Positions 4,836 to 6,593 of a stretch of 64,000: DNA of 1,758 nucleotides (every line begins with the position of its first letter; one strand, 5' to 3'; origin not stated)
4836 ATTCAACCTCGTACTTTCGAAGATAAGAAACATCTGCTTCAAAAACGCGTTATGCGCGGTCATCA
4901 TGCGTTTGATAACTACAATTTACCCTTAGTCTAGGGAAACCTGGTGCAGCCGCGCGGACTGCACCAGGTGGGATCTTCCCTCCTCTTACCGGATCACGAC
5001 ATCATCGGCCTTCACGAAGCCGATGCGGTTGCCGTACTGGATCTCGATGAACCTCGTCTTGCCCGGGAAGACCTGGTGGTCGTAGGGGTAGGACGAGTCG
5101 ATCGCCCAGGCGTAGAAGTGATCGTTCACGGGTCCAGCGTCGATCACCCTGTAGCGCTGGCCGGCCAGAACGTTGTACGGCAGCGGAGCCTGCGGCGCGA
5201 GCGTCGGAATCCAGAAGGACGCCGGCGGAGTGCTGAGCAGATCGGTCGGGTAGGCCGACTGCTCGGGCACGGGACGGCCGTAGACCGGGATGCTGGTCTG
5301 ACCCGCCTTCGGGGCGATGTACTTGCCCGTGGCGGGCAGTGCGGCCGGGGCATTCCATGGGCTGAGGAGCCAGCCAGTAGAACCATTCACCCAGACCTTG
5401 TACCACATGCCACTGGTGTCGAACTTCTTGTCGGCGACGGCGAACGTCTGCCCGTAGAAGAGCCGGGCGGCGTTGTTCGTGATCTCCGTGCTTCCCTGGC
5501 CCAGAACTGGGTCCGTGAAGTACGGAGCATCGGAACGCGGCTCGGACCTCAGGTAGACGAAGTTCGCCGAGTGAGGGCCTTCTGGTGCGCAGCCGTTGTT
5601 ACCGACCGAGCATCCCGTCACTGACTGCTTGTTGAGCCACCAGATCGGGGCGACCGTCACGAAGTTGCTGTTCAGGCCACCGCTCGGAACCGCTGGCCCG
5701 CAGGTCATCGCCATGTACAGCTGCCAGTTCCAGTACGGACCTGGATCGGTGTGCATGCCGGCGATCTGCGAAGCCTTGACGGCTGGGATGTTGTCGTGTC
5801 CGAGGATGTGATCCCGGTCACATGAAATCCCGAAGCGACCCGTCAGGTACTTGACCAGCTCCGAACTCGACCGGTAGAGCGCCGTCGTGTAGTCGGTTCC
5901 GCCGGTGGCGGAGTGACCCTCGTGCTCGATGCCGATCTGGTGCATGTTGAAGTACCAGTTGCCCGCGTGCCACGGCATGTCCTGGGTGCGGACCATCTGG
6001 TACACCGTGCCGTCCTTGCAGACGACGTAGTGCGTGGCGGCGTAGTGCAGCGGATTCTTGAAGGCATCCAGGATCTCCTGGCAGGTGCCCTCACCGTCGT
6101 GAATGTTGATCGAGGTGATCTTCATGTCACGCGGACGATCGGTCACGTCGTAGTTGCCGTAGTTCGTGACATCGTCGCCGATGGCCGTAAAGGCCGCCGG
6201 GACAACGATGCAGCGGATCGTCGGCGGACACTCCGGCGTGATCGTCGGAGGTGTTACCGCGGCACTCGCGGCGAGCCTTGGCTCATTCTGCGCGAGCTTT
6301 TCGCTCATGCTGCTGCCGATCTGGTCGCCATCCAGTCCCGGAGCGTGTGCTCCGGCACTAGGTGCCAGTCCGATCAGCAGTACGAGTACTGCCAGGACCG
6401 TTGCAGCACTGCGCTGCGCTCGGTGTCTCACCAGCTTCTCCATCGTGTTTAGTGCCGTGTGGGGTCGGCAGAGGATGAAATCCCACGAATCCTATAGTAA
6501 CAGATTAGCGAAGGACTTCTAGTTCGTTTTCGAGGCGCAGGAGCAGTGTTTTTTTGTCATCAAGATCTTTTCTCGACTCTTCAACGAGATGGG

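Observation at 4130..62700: Mosaic of at least 13 GC-rich mini-islands with their own expression signals, in a ~48-50 % GC reduced genome with no recombinase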

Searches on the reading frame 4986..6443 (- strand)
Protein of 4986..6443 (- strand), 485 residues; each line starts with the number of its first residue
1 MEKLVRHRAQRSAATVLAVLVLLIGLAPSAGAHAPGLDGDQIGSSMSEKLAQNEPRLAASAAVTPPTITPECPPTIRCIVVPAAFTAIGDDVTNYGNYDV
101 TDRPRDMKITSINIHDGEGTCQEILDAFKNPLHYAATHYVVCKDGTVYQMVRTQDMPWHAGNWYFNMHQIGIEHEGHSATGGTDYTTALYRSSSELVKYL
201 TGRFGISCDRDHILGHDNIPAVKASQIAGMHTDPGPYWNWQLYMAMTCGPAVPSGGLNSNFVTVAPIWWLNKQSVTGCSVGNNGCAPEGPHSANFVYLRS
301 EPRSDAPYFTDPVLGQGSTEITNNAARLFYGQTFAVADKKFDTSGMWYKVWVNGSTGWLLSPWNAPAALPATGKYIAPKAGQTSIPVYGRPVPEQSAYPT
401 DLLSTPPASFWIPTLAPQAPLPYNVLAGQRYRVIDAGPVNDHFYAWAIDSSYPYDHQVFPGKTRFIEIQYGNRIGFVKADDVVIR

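Call 9: search_protein_families(library=pfam, proteins=[window:4986-6443:-], max_evalue=0.01)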
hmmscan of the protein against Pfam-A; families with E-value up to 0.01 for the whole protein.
window:4986-6443:- (485 aa): 2 families
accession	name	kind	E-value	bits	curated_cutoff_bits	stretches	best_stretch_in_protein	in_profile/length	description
PF01510.30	Amidase_2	-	4.2e-26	92.2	26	1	107-236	3-131/131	N-acetylmuramoyl-L-alanine amidase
PF08239.17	SH3_3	-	0.0066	17.1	27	0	327-361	18-50/54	Bacterial SH3 domain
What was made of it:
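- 4986..6443 (-): Cassette 2: secreted N-acetylmuramoyl-L-alanine amidase (Amidase_2, signal peptide), 485 aa. GC3 0.82. Pfam (call 9).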

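Call 12: find_homologous_proteins(query=window:4986-6443:-)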
Query window:4986-6443:- (485 aa): 1472 proteins with E <= 0.001 among 8000 candidates; the best 120 are listed.
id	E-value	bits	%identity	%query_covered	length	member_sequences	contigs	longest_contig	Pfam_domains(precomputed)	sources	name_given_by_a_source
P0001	0.0e+0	1141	100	99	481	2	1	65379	PF01510.31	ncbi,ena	-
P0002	3.9e-227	773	70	95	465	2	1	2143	PF01510.31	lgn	-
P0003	1.1e-211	722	68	91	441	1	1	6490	PF01510.31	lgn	-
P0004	1.6e-209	715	65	100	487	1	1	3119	PF01510.31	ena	-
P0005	1.7e-203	695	63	91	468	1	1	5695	PF01510.31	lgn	-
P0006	2.0e-202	692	62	98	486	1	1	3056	PF01510.31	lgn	-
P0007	7.2e-199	680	62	98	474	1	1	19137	PF01510.31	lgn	-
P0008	2.1e-197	675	66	87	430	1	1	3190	PF01510.31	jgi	-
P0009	4.4e-195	668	60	97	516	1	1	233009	PF01510.31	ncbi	ncbi:MAG TPA: peptidoglycan recognition family protein [Candidatus Saccharimonadales bacterium]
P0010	7.0e-195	667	63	91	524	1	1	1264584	PF01510.31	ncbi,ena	-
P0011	8.2e-193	660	62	94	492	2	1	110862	PF01510.31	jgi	jgi:hypothetical protein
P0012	6.1e-192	657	61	94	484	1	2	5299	PF01510.31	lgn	-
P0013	4.2e-188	645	59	99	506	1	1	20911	PF01510.31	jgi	jgi:hypothetical protein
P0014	9.6e-184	630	64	86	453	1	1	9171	PF01510.31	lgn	-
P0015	6.6e-181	621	56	97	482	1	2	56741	PF01510.31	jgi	jgi:hypothetical protein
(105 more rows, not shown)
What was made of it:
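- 4986..6443 (-): Homologues at 45-70% identity in Saccharimonadales-type or unnamed contigs; Streptomyces about 40% (call 12).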

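Call 14: find_encoding_contigs(protein=P0009, flank=10000, max_places=2)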
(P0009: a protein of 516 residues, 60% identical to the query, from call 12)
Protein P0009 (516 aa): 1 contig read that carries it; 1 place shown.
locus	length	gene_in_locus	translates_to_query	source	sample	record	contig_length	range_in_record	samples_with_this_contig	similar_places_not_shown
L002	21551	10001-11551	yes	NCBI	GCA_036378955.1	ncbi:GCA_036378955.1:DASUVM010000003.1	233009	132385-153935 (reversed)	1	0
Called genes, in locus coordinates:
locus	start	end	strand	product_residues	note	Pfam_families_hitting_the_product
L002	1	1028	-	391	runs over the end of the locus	-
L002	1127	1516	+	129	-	PF11964:SpoIIAA-like (weak)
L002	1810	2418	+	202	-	PF00925:GTP_cyclohydro2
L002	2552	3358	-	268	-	-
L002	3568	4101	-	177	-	-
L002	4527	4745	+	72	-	-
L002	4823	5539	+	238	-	PF24038:DUF7347 (weak)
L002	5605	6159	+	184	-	-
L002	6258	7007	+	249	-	PF13489:Methyltransf_23, PF01209:Ubie_methyltran, PF07021:MetW (faint), PF13847:Methyltransf_31, PF08241:Methyltransf_11, PF08242:Methyltransf_12, PF13649:Methyltransf_25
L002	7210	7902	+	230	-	PF03009:GDPD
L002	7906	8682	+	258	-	PF01048:PNP_UDP_1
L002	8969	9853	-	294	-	-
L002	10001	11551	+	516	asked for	PF01510:Amidase_2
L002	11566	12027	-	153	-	PF00293:NUDIX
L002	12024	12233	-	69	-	-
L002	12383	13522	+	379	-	PF07687:M20_dimer (faint), PF04389:Peptidase_M28 (weak), PF01546:Peptidase_M20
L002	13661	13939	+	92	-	PF10041:DUF2277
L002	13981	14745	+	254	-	PF02735:Ku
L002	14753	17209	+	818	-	PF13298:LigD_N, PF01068:DNA_ligase_A_M, PF04679:DNA_ligase_A_C, PF21686:LigD_Prim-Pol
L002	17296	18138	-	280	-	-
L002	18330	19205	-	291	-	-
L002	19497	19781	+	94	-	-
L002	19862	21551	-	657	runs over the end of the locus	PF02687:FtsX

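Call 15: find_encoding_contigs(protein=P0010, flank=10000, max_places=2)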
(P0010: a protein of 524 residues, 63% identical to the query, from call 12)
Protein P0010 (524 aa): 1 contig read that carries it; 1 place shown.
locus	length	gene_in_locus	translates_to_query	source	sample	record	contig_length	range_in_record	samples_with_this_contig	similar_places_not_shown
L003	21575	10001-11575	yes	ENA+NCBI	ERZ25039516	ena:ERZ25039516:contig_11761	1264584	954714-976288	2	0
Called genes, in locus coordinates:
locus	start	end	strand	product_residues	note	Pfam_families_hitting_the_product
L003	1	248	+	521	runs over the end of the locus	-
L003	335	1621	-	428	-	PF04542:Sigma70_r2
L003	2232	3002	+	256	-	PF00702:Hydrolase (faint), PF08282:Hydrolase_3, PF05116:S6PP (weak)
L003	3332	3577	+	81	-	PF04014:MazE_antitoxin (weak)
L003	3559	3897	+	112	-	PF02452:PemK_toxin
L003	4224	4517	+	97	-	PF00076:RRM_1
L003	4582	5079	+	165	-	-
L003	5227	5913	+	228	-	-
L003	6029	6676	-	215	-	-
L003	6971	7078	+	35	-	-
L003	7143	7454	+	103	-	PF02353:CMAS (weak), PF07021:MetW (weak), PF13489:Methyltransf_23, PF13847:Methyltransf_31, PF08241:Methyltransf_11, PF08242:Methyltransf_12, PF13649:Methyltransf_25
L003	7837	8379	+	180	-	PF00293:NUDIX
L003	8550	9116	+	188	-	-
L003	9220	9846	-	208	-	-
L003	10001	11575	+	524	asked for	PF01510:Amidase_2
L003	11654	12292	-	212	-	PF00293:NUDIX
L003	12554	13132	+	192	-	PF00293:NUDIX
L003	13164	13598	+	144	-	-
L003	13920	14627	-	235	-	-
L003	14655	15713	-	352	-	-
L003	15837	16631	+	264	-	-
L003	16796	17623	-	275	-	-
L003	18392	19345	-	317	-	PF08240:ADH_N, PF00107:ADH_zinc_N, PF13602:ADH_zinc_N_2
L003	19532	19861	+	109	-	PF10041:DUF2277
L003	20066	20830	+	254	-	PF02735:Ku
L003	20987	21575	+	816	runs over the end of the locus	PF13298:LigD_N, PF01068:DNA_ligase_A_M, PF09414:RNA_ligase (weak), PF04679:DNA_ligase_A_C, PF21686:LigD_Prim-Pol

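Call 48: find_encoding_contigs(protein=P0003, flank=7000, max_places=2)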
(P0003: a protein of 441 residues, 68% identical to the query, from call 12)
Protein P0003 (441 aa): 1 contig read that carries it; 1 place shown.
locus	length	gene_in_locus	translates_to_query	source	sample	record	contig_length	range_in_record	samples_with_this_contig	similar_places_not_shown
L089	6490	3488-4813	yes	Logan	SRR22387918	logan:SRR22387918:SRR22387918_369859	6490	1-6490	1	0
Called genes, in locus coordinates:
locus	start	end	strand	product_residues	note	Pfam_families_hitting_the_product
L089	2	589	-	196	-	?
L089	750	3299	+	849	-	PF00133:tRNA-synt_1, PF01406:tRNA-synt_1e (faint), PF09334:tRNA-synt_1g, PF13603:tRNA-synt_1_2, PF09334:tRNA-synt_1g, PF08264:Anticodon_1, PF10458:Val_tRNA-synt_C (weak)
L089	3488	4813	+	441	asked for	PF01510:Amidase_2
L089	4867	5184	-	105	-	-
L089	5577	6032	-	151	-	PF02590:SPOUT_MTase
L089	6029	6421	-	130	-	PF11969:DcpS_C, PF01230:HIT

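Call 49: find_encoding_contigs(protein=P0007, flank=10000, max_places=2)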
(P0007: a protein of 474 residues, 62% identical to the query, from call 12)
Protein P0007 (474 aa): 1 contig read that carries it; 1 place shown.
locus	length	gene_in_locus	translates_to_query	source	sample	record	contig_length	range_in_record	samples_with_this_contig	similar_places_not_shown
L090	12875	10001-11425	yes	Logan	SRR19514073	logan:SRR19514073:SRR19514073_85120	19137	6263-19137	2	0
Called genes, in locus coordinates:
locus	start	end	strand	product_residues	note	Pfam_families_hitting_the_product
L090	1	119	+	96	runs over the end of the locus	-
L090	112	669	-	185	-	PF07883:Cupin_2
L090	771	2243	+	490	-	PF00171:Aldedh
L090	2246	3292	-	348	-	-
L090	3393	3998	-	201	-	PF07099:DUF1361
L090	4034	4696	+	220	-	PF01300:Sua5_yciO_yrdC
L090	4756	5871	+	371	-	PF00814:TsaD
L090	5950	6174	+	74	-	-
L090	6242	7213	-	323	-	PF02388:FemAB, PF13480:Acetyltransf_6, PF02388:FemAB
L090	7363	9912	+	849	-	PF00133:tRNA-synt_1, PF01406:tRNA-synt_1e (faint), PF09334:tRNA-synt_1g, PF13603:tRNA-synt_1_2, PF09334:tRNA-synt_1g, PF08264:Anticodon_1, PF10458:Val_tRNA-synt_C (weak)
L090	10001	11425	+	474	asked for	PF01510:Amidase_2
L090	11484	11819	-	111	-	-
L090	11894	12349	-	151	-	PF02590:SPOUT_MTase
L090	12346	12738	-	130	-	PF11969:DcpS_C, PF01230:HIT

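Call 52: search_protein_families(library=pfam, max_evalue=0.001, proteins=[L002:2552-3358:-, L003:16796-17719:-])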
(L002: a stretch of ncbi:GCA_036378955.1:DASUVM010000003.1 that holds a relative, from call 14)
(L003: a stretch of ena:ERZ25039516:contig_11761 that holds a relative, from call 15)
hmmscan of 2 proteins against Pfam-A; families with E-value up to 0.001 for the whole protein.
L002:2552-3358:- (268 aa): 0 families

L003:16796-17719:- (307 aa): 0 families

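Call 59: find_encoding_contigs(protein=P0002, flank=3000, max_places=2)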
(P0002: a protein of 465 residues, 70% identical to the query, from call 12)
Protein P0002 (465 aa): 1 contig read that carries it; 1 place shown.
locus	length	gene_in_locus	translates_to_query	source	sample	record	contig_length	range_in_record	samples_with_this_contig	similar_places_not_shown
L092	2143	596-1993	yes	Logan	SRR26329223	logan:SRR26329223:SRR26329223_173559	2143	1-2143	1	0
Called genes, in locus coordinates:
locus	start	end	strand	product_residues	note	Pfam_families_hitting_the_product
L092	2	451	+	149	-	?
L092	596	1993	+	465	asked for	PF01510:Amidase_2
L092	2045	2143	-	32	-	?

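Call 67: find_related_loci(query=window:4986-6443:-, collection=viral_contigs, flank=5000)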
Query window:4986-6443:- (485 aa) in viral_contigs; peptide patterns used: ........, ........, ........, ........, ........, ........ (x = any residue, [..] = any of these).
No stretch of DNA in the collection matches any of the patterns.

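Call 94: search_solved_structures(query=window:4986-6443:-, max_evalue=0.001)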
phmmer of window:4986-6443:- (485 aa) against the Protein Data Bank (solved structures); distinct sequences matched with E-value up to 0.001: 1.
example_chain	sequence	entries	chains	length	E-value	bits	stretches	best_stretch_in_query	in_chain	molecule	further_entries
1j3g_A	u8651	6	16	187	0.00045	22.5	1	135-247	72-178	AmpD protein | 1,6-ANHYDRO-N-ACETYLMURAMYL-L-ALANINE AMIDASE AMPD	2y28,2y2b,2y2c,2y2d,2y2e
